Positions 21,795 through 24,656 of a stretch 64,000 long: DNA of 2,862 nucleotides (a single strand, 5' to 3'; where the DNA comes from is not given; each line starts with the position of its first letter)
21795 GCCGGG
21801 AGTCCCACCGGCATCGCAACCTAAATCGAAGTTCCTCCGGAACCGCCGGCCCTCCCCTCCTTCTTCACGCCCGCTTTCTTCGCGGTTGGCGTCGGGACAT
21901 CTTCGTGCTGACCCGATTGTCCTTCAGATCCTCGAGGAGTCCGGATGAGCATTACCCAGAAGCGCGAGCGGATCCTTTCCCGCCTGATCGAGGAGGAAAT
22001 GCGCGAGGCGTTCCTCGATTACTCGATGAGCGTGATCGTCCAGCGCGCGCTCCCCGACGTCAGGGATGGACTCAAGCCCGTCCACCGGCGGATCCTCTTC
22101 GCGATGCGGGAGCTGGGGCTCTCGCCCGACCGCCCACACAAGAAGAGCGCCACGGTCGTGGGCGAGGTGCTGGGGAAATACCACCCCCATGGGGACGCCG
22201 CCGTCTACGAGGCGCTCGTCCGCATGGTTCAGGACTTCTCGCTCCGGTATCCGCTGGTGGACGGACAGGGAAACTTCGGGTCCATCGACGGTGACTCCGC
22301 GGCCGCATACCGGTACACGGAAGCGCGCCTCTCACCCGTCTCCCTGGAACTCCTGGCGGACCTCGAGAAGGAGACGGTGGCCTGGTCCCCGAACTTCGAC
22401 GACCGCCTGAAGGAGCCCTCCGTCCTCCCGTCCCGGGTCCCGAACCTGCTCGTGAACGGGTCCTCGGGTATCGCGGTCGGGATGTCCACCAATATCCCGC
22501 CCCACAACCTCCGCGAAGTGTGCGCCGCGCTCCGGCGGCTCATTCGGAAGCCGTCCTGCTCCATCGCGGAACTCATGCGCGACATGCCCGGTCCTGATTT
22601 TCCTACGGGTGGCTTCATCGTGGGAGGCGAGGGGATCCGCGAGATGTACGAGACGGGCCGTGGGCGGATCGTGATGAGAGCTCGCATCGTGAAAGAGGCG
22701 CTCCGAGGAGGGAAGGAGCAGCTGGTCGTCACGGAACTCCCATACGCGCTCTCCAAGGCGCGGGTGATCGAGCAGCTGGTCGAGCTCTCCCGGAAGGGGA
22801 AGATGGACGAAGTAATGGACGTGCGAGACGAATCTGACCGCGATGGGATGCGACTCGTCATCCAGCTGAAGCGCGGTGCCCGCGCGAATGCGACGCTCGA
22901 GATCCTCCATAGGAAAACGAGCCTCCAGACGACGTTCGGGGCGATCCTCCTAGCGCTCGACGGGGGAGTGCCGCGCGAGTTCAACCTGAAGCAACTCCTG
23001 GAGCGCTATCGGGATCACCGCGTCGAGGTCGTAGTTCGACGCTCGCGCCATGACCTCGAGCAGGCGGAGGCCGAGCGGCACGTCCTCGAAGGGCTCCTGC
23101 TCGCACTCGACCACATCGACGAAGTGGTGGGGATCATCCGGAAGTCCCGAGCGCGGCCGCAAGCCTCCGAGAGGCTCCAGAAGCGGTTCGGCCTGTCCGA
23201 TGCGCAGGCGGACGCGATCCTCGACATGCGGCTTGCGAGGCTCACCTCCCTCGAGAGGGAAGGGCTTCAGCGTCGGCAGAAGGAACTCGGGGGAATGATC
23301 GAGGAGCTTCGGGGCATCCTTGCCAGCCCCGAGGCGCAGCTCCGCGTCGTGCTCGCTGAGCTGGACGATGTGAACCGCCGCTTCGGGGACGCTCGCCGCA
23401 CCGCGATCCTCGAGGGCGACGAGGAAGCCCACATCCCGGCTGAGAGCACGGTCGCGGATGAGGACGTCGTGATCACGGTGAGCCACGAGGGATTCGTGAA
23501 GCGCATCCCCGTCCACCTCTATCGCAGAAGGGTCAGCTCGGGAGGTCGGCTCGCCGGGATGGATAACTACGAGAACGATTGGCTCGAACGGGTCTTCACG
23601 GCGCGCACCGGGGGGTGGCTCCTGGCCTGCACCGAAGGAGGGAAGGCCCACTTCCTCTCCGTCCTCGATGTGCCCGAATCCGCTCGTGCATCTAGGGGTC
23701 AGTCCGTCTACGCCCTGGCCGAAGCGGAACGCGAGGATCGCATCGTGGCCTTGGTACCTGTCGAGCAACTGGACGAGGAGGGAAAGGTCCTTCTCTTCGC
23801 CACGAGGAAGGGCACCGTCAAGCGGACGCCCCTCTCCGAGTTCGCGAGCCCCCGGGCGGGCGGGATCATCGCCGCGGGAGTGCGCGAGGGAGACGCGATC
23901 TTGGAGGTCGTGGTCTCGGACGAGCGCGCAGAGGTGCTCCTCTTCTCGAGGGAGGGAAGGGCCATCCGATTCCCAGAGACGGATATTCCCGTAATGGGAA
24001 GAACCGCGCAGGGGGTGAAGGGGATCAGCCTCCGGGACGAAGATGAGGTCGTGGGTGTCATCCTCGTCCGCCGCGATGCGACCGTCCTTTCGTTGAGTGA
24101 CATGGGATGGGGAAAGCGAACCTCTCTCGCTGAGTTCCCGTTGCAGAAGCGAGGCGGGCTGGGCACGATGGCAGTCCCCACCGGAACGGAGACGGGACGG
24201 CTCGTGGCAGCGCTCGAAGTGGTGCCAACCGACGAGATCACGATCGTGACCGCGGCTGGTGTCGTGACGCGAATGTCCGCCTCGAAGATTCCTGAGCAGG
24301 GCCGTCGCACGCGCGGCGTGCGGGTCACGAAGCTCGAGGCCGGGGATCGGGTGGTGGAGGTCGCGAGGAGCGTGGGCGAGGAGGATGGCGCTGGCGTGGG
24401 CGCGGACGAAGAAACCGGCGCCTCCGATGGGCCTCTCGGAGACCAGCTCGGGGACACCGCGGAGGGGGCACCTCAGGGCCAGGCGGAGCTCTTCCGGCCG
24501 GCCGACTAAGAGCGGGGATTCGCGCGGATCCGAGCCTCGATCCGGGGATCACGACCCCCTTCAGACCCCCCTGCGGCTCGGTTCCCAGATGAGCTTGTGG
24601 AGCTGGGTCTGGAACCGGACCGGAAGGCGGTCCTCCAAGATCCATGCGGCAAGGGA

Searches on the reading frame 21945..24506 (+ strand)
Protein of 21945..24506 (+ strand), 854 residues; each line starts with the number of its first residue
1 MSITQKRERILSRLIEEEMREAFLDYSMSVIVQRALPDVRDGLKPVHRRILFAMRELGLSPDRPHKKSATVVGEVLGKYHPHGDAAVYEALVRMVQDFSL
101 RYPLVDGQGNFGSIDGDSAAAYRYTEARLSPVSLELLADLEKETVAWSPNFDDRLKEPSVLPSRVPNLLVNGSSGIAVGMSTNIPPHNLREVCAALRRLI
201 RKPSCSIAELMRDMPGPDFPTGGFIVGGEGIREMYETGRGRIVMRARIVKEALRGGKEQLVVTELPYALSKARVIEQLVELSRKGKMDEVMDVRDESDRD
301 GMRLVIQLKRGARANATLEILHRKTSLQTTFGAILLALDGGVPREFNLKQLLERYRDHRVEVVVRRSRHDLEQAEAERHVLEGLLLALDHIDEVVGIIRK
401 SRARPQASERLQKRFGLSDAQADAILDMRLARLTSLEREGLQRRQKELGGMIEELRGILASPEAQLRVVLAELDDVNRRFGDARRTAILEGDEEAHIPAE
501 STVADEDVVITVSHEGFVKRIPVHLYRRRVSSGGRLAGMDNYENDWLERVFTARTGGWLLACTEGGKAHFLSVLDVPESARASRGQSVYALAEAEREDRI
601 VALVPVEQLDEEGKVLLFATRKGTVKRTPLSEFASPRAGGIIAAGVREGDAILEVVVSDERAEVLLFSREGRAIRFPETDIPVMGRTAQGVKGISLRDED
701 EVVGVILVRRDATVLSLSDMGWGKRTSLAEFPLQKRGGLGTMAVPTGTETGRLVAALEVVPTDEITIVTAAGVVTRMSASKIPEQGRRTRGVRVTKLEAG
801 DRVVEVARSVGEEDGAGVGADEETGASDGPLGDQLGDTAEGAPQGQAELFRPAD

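Call 78: search_protein_families(library=ncbifam, proteins=[window:21945-24506:+], max_evalue=1e-10)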
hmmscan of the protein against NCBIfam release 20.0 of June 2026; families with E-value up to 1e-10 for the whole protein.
window:21945-24506:+ (854 aa): 10 families
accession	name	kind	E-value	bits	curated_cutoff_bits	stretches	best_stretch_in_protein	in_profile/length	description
NF004043.1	PRK05560.1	equivalog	0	1028.8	902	1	12-808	4-797/798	DNA gyrase subunit A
TIGR01063.1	gyrA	equivalog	9.6e-299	992.9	877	1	14-808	5-797/800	DNA topoisomerase (ATP-hydrolyzing) subunit A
NF004044.1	PRK05561.1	subfamily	4e-241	802.7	654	1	15-715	2-692/738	DNA topoisomerase (ATP-hydrolyzing)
NF038098.1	GyrA_w_intein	exception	2.3e-233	777.7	1850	2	125-814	538-1231/1232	intein-containing DNA gyrase subunit A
NF010586.0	PRK13979.1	equivalog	3.2e-201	670.7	1475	2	7-588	10-595/957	DNA topoisomerase IV subunit A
TIGR01061.1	parC_Gpos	equivalog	1.4e-195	652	813.25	1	14-738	5-724/737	DNA topoisomerase IV subunit A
TIGR01062.1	parC_Gneg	equivalog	7.8e-159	530.1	628.9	1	17-694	8-668/735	DNA topoisomerase IV subunit A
NF007209.0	PRK09631.1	equivalog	1.8e-65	221.8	644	1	15-363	4-324/635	DNA topoisomerase IV subunit A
NF009397.0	PRK12758.1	equivalog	1.3e-62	212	780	1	15-371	23-353/870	DNA gyrase/topoisomerase IV subunit A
NF007208.0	PRK09630.1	equivalog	1.2e-43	149.7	598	1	17-353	6-314/479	DNA topoisomerase IV subunit A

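Call 79: find_homologous_proteins(query=window:21945-24506:+, max_evalue=1e-100)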
Query window:21945-24506:+ (854 aa): 8000 proteins with E <= 1e-100 among 8000 candidates; the best 120 are listed.
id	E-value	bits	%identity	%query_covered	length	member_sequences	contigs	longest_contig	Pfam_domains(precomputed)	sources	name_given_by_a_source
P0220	0.0e+0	1843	100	100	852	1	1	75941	PF00521.27,PF03989.19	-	-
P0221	0.0e+0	1445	79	100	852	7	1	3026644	PF00521.27,PF03989.19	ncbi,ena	-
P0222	0.0e+0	1366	75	99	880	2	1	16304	PF00521.27,PF03989.19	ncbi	-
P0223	0.0e+0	1350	76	95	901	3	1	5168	PF00521.27,PF03989.19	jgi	-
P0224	0.0e+0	1348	74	100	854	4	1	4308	PF00521.27,PF03989.19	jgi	jgi:DNA gyrase subunit A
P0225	0.0e+0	1337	73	99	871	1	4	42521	PF00521.27,PF03989.19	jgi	jgi:DNA gyrase subunit A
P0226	0.0e+0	1336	73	100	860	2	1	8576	PF00521.27,PF03989.19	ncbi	-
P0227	0.0e+0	1335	73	100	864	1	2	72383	PF00521.27,PF03989.19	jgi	jgi:DNA gyrase subunit A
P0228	0.0e+0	1331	74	96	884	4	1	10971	PF00521.27,PF03989.19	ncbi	-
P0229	0.0e+0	1330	73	100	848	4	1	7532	PF00521.27,PF03989.19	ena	-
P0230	0.0e+0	1328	75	95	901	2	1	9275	PF00521.27,PF03989.19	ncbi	-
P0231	0.0e+0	1328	73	98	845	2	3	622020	PF00521.27,PF03989.19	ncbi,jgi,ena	jgi:DNA gyrase subunit A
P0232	0.0e+0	1324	71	99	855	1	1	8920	PF00521.27,PF03989.19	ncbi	-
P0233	0.0e+0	1320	75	95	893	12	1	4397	PF00521.27,PF03989.19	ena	-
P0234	0.0e+0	1319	72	99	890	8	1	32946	PF00521.27,PF03989.19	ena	-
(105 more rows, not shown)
